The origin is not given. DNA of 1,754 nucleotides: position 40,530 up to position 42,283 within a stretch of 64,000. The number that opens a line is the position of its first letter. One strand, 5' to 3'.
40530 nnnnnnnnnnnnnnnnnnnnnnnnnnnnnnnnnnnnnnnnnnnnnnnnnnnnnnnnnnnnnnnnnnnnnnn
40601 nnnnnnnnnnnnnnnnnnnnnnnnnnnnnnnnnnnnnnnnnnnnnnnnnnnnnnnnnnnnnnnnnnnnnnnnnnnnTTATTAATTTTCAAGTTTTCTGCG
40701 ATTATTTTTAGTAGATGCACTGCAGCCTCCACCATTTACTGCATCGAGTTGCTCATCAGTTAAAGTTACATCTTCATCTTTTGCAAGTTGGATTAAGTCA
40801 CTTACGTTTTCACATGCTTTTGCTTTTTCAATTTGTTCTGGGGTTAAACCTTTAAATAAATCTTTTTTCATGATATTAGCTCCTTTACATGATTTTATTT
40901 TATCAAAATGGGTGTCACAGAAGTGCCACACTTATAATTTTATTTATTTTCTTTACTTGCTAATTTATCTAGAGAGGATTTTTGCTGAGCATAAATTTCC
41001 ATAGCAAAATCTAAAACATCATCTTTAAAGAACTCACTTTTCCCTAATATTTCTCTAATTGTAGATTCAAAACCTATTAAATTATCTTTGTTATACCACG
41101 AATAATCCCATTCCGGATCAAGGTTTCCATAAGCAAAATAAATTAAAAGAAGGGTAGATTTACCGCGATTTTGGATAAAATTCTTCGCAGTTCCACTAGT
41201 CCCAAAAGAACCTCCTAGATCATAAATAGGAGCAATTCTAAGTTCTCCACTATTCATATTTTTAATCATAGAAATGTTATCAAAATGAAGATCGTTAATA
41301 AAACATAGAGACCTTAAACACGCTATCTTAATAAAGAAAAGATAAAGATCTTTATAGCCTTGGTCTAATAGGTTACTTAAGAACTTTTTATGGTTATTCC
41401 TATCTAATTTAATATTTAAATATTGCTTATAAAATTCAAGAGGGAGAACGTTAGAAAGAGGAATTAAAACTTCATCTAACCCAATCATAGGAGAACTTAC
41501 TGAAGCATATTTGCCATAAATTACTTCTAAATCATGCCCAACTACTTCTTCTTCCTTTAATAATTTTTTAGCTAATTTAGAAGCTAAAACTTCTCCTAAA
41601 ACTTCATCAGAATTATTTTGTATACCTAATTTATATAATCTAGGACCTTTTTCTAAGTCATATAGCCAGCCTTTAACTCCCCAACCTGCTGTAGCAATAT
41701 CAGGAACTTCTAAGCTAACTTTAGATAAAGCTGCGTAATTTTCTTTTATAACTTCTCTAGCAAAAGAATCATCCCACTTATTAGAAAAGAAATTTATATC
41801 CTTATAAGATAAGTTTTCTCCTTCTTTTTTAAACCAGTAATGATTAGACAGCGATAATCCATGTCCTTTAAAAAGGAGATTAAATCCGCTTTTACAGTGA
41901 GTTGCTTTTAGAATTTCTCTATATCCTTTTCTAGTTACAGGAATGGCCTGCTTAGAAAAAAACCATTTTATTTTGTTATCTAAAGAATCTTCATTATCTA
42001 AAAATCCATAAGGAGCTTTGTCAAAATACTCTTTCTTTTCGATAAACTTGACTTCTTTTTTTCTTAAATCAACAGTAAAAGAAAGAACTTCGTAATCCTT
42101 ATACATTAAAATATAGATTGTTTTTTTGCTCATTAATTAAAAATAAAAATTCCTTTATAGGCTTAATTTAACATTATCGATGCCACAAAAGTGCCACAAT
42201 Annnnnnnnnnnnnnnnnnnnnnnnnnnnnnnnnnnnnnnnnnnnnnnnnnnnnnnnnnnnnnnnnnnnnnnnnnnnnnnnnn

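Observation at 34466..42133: RiPP gene cluster: Nif11-type leader, very short single-Cys hydrophilic core, RRE-containing radical SAM/SPASM maturase, dual ABC exporters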

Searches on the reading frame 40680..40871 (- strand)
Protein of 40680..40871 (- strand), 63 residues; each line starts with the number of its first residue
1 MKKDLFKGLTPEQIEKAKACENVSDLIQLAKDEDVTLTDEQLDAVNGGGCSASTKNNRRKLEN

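Call 3: search_protein_families(library=ncbifam, proteins=[window:40680-40871:-], max_evalue=0.01)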
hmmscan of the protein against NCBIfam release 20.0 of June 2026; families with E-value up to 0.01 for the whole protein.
window:40680-40871:- (63 aa): 1 family
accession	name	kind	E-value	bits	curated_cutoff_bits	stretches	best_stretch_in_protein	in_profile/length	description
NF038167.1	cyan_ocin_like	subfamily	0.0083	16.3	32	1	34-56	8-30/72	CTB family bacteriocin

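Call 4: search_protein_families(library=pfam, proteins=[window:40680-40871:-], max_evalue=0.01)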
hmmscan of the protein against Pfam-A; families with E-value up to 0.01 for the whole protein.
window:40680-40871:- (63 aa): 1 family
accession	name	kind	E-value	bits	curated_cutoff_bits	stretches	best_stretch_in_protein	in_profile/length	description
PF20023.5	WSLR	-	0.0013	19.4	27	1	7-28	17-38/39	Wolframin Sel1-like repeat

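Call 29: search_protein_families(library=ncbifam, alignment_id=A3, max_evalue=1)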
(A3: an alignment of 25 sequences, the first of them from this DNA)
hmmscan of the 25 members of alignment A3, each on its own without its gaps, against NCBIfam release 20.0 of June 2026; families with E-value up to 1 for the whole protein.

A. member 1, seq(63 aa): 5 families
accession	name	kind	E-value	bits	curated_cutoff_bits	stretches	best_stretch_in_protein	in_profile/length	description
NF038167.1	cyan_ocin_like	subfamily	0.0083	16.3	32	1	34-56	8-30/72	CTB family bacteriocin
TIGR03793.1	leader_NHLP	domain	0.017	14.9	50.9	1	21-48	48-77/77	NHLP leader peptide family RiPP precursor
TIGR03949.1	bact_IIb_cerein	subfamily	0.1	12.4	21.5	1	35-49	2-16/45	class IIb bacteriocin, lactobin A/cerein 7B family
NF038034.1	lactGbeta_entB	subfamily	0.12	12.7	37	1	37-49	1-13/38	lactococcin G-beta/enterocin 1071B family bacteriocin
NF038153.1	lant_leader_L1a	domain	0.14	12.3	22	1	36-48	20-32/32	class I lanthipeptide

B. families by the number of members that match (of 25 scanned): 52 families (the first 25 are shown)
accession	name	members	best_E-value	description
NF038167.1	cyan_ocin_like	21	0.00036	CTB family bacteriocin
TIGR03949.1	bact_IIb_cerein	21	0.0064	class IIb bacteriocin, lactobin A/cerein 7B family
NF038399.1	NH_RiPP_Os17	20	0.00071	Os1348 family NHLP clan protein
NF038153.1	lant_leader_L1a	18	0.006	class I lanthipeptide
TIGR01847.1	bacteriocin_sig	18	0.01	bacteriocin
TIGR03798.1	leader_Nif11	17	2.1e-08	Nif11-like leader peptide family RiPP precursor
TIGR03793.1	leader_NHLP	15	0.0053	NHLP leader peptide family RiPP precursor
NF038034.1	lactGbeta_entB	10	0.015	lactococcin G-beta/enterocin 1071B family bacteriocin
NF033772.1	pheromone_VP1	9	0.0032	peptide pheromone VP1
TIGR04149.1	GG_sam_targ_CFB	6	0.018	TIGR04149 family rSAM-modified RiPP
NF033456.1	RiPP_CCRG-2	6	0.027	CCRG-2 family RiPP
TIGR04497.1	GRASP_targ_2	4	0.028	putative ATP-grasp target RiPP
NF002548.0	PRK02101.2-6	4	0.043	peroxide stress protein YaaA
NF033383.2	induct_EntF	3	0.063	EntF family bacteriocin induction factor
TIGR03898.1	lanti_MRSA_kill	3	0.095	mersacidin/lichenicidin family type 2 lantibiotic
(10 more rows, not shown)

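Call 30: search_protein_families(library=pfam, alignment_id=A3, max_evalue=1)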
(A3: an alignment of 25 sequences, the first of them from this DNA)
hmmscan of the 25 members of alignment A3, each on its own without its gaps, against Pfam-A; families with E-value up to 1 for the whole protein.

A. member 1, seq(63 aa): 6 families
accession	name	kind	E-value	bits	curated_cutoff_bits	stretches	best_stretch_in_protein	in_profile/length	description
PF20023.5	WSLR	-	0.0013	19.4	27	1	7-28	17-38/39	Wolframin Sel1-like repeat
PF24113.1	DUF7387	-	0.047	14.5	27.9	1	3-45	27-69/85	Family of unknown function (DUF7387)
PF18842.6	LPD26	-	0.085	13.4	27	1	3-38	5-38/62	Large polyvalent protein associated domain 26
PF03047.20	ComC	-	0.11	12.8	20.4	1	35-54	11-30/31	COMC family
PF10439.15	Bacteriocin_IIc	-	0.12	12.8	27.1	1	36-54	6-24/59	Bacteriocin class II with double-glycine leader peptide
PF20869.2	FAM186A_PQQAQ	-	0.15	12.2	45.7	0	29-42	15-28/42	FAM186A, PQQAQ repeat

B. families by the number of members that match (of 25 scanned): 56 families (the first 25 are shown)
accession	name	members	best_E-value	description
PF07862.16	Nif11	18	9e-05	Nif11 domain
PF10439.15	Bacteriocin_IIc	17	0.014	Bacteriocin class II with double-glycine leader peptide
PF20023.5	WSLR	10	0.0013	Wolframin Sel1-like repeat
PF24113.1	DUF7387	5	0.032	Family of unknown function (DUF7387)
PF14791.11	DNA_pol_B_thumb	3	0.023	DNA polymerase beta thumb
PF18439.7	zf_UBZ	3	0.093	Ubiquitin-Binding Zinc Finger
PF03047.20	ComC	3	0.11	COMC family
PF09723.15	Zn_ribbon_8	2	0.00062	Zinc ribbon domain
PF07282.18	Cas12f1-like_TNB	2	0.0025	Cas12f1-like, TNB domain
PF12760.12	Zn_ribbon_IS1595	2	0.0035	Transposase zinc-ribbon domain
PF11781.13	Zn_ribbon_RRN7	2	0.033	Zinc-finger of RNA-polymerase I-specific TFIIB, Rrn7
PF13248.11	Zn_ribbon_3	2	0.041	zinc-ribbon domain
PF08271.17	Zn_Ribbon_TF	2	0.19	TFIIB zinc-binding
PF21349.2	RUBY_RBDX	2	0.25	Rubrerythrin, rubredoxin-like domain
PF07319.16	DnaI_N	1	0.0036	Primosomal protein DnaI N-terminus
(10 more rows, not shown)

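Call 55: find_homologous_proteins(query=window:40683-40871:-, max_evalue=0.001)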
Query seq(63 aa) (63 aa): 3 proteins with E <= 0.001 among 3 candidates.
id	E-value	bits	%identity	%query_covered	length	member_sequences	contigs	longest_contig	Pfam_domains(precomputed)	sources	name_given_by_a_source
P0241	8.3e-32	125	97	100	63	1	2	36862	-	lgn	-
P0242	2.5e-28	114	89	100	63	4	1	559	-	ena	-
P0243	2.1e-8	51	60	71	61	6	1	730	-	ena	-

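Call 64: search_protein_representatives(alignment_id=A4)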
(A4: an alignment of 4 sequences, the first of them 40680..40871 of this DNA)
Query: 4 sequences, 63 profile positions. Proteins with E-value up to 0.001 (for the whole library): 2146; up to 1e-10: 250; up to 1e-30: 0. The best 150 are listed.
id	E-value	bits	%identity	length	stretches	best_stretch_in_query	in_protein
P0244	1.1e-20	89.6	-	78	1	1-58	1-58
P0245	2.4e-20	88.5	-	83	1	1-63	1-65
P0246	6.3e-20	87.1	-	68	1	2-63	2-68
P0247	1.9e-19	85.6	-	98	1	1-55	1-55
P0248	2.1e-19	85.4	-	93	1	1-53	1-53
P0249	4.8e-19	84.3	-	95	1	2-56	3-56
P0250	5.0e-19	84.2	-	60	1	1-51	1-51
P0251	5.0e-19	84.2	-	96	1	1-63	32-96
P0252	7.0e-19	83.8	-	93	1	1-53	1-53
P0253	3.0e-18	81.7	-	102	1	1-52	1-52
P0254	3.3e-18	81.6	-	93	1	6-52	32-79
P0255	3.8e-18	81.4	-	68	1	1-62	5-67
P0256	4.2e-18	81.3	-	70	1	2-49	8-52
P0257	9.7e-18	80.1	-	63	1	2-62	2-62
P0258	1.4e-17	79.6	-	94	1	1-51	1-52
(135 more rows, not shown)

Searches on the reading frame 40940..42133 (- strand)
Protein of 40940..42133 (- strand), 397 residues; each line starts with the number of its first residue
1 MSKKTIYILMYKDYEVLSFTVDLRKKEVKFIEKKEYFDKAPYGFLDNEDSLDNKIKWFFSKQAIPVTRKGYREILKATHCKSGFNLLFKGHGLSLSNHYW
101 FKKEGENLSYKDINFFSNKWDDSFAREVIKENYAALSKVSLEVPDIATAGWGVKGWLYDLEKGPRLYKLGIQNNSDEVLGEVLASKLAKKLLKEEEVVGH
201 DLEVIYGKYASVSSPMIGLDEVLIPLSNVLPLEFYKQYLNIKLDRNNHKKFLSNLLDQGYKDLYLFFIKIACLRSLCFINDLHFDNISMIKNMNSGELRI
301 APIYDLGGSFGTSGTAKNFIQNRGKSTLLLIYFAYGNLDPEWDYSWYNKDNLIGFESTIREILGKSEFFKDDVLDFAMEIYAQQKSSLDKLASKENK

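Call 3: search_protein_families(library=ncbifam, proteins=[window:40940-42133:-], max_evalue=0.01)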
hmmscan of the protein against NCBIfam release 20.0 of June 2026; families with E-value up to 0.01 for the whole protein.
window:40940-42133:- (397 aa): 0 families

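Call 4: search_protein_families(library=pfam, proteins=[window:40940-42133:-], max_evalue=0.01)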
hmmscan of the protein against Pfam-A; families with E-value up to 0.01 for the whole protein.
window:40940-42133:- (397 aa): 0 families

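Call 13: search_solved_structures(query=window:40940-42133:-, max_evalue=1)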
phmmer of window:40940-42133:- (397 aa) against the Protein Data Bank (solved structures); distinct sequences matched with E-value up to 1: 3.
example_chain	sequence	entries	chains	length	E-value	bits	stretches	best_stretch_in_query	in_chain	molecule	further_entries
6cj0_A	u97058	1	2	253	0.17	14.5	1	120-194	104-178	Trehalose phosphatase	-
6d3v_A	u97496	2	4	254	0.17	14.5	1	120-194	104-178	Trehalose phosphatase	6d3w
3bbl_A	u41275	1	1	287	0.86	12.2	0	332-366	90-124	Regulatory protein of LacI family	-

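Call 16: find_homologous_proteins(query=window:40940-42133:-, max_evalue=0.001)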
Query window:40940-42133:- (397 aa): 241 proteins with E <= 0.001 among 4920 candidates; the best 120 are listed.
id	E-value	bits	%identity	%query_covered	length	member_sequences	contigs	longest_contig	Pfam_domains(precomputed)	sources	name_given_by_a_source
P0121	1.4e-263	892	100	100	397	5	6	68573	-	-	-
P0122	2.0e-166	572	66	97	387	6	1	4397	-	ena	-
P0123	2.8e-166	572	62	100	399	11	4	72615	-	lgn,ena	-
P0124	3.0e-166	572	62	99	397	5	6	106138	-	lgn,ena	-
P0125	7.2e-165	567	62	100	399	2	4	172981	-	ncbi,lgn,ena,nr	ncbi:MAG: hypothetical protein IJS37_02760 [Bacilli bacterium]|nr:hypothetical protein [Bacilli bact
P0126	1.6e-163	563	65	97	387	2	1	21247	-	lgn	-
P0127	1.6e-162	560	62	99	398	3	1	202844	-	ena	-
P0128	2.2e-162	559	64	99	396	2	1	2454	-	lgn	-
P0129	4.0e-162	558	63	99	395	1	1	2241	-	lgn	-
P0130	5.4e-162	558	60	100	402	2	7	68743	-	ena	-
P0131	5.7e-162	558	60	99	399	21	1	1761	-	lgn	-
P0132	1.4e-161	556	61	97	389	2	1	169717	-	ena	-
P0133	1.7e-161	556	62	97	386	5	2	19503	-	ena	-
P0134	4.1e-161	555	59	99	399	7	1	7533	-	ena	-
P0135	4.4e-161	555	63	97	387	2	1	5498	-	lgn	-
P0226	4.2e-124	433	50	100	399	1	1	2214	PF07804.19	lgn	-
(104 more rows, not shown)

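Call 20: search_protein_families(library=pfam, alignment_id=A1, max_evalue=1)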
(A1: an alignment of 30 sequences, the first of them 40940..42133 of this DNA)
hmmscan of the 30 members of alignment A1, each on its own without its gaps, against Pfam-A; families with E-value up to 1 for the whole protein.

A. member 1, window:40940-42133:- (397 aa): 1 family
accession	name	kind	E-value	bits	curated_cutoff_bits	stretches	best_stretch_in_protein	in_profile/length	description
PF07804.18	HipA_C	-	0.014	15.5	30.5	1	261-309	116-162/213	HipA-like C-terminal domain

B. families by the number of members that match (of 30 scanned): 15 families
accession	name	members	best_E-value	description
PF07804.18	HipA_C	25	1.6e-05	HipA-like C-terminal domain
PF21982.2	RecX_HTH1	3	0.0097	RecX, first three-helix domain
PF25791.1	BREX_BrxC_wHTH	2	0.0026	BREX ATP-binding protein BrxC winged helix-turn-helix domain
PF19185.5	DUF5867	2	0.078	Family of unknown function (DUF5867)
PF07827.16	KNTase_C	2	0.21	KNTase C-terminal domain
PF04083.22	Abhydro_lipase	1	0.0098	Partial alpha/beta-hydrolase lipase region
PF09510.15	Rtt102p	1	0.014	Rtt102p-like transcription regulator protein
PF23821.1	DUF7191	1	0.051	Family of unknown function (DUF7191)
PF14903.11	WG_beta_rep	1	0.072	WG containing repeat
PF14191.11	YodL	1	0.078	YodL-like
PF13480.13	Acetyltransf_6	1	0.091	Acetyltransferase (GNAT) domain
PF04934.19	Med6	1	0.11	MED6 mediator sub complex component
PF07244.20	POTRA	1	0.11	Surface antigen variable number repeat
PF22361.2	IglE_N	1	0.14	IglE, N-terminal domain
PF08445.16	FR47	1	0.16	FR47-like protein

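Call 21: search_solved_structures(query=A1, max_evalue=1, show_alignments=2)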
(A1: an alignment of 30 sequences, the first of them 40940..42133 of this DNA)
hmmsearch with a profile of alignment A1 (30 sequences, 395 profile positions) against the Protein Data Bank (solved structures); distinct sequences matched with E-value up to 1: 1.
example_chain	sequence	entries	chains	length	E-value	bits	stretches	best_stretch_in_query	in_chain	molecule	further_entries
3akj_A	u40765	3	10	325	0.043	16.1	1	198-337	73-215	CtkA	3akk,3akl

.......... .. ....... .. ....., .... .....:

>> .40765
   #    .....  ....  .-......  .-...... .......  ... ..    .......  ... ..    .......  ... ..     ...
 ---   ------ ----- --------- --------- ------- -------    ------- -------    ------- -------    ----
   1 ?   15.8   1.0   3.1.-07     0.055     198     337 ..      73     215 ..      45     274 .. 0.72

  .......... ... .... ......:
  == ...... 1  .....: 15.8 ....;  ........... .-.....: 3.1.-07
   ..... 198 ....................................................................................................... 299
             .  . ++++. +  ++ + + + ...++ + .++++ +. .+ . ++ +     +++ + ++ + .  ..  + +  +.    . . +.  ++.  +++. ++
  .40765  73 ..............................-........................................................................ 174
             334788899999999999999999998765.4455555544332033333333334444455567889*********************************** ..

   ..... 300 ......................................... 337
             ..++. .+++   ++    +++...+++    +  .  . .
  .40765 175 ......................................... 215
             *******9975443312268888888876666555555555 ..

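Call 33: predict_structure(alignment_id=A1)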
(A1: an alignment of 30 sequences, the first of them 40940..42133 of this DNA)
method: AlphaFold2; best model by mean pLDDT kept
length: 397 residues; sequences in the alignment: 30
mean_pLDDT: 88.7   pTM: 0.88
mean pLDDT of the five models: 88.7, 88.4, 87.7, 87.6, 86.9
residues with pLDDT >= 90: 247; 70-90: 134; 50-70: 14; < 50: 2
segments of 3 or more residues with pLDDT < 50: none
pLDDT, mean of each block of 10 residues (from residue 1): 81 95 91 95 85 92 90 96 91 79 89 73 92 94 82 89 90 82 96 94 94 91 91 86 83 94 94 88 85 94 91 84 77 78 93 96 92 91 93 73
secondary structure, 60 per line:
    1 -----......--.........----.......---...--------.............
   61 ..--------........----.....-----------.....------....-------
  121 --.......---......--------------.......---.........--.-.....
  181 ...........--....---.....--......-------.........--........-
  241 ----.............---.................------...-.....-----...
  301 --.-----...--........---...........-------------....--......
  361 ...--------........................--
elements in order: E6-11 E14-22 E27-33 H48-62 H71-78 H83-87 E99-103 H110-113 H123-129 H133-138 E153-159 E163-171 H176-191 E201-205 E208-213 E221-225 H226-229 H232-239 H245-257 H261-277 E288-292 E298-300 H314-321 H325-335 H349-352 H355-363 H372-395

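Call 36: fold_search(model_id=the predicted structure, library=pdb)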
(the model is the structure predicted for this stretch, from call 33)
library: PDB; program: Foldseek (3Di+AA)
matches with E <= 10: 1337; with E <= 0.001: 20
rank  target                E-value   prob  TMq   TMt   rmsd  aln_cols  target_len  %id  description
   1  4pu5                  9.3e-10  1.00  0.56  0.51   8.1       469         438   15  Shewanella oneidensis Toxin Antitoxin System Toxin Protein HipA Bound with AMPPNP and Mg (released 2014-08-06)
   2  3tpt_A                1.4e-08  1.00  0.55  0.53   8.4       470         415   14  Structure of HipA(D309Q) bound to ADP (released 2012-10-03)
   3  3dnt_A                1.4e-08  1.00  0.59  0.57   7.8       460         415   14  structures of MDT proteins (released 2009-01-27)
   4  3dnt_B                2.6e-08  1.00  0.60  0.57   7.6       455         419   15  structures of MDT proteins (released 2009-01-27)
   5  3dnu                  8.4e-08  1.00  0.56  0.55   8.2       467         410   14  structure of MDT protein (released 2009-01-27)
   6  3dnv_A                1.4e-07  1.00  0.56  0.54   8.3       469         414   14  MDT Protein (released 2009-01-27)
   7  3hzi_A                2.6e-07  1.00  0.54  0.51   8.2       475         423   13  Structure of mdt protein (released 2009-07-28)
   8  3tpd                  9.4e-07  1.00  0.54  0.55   7.9       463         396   13  Structure of pHipA, monoclinic form (released 2012-10-03)
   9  3tpb                  3.6e-06  1.00  0.55  0.55   7.9       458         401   13  Structure of HipA(S150A) (released 2012-10-03)
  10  3akk_A                4.5e-06  1.00  0.39  0.51   8.6       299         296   16  Crystal structure of A Helicobacter pylori proinflammatory kinase CtkA (released 2010-12-01)
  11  3akj_A                9.0e-06  1.00  0.40  0.56   8.3       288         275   16  Crystal structure of A Helicobacter pylori proinflammatory kinase CtkA (released 2010-12-01)
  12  2wiu_C                1.8e-05  1.00  0.49  0.48  11.4       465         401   13  Mercury-modified bacterial persistence regulator hipBA (released 2009-07-28)
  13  3akk_B                1.9e-05  1.00  0.40  0.54   8.1       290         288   16  Crystal structure of A Helicobacter pylori proinflammatory kinase CtkA (released 2010-12-01)
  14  3akk_C                2.1e-05  1.00  0.40  0.54   8.3       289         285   16  Crystal structure of A Helicobacter pylori proinflammatory kinase CtkA (released 2010-12-01)
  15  3akk_D                2.8e-05  1.00  0.40  0.53   8.8       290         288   16  Crystal structure of A Helicobacter pylori proinflammatory kinase CtkA (released 2010-12-01)
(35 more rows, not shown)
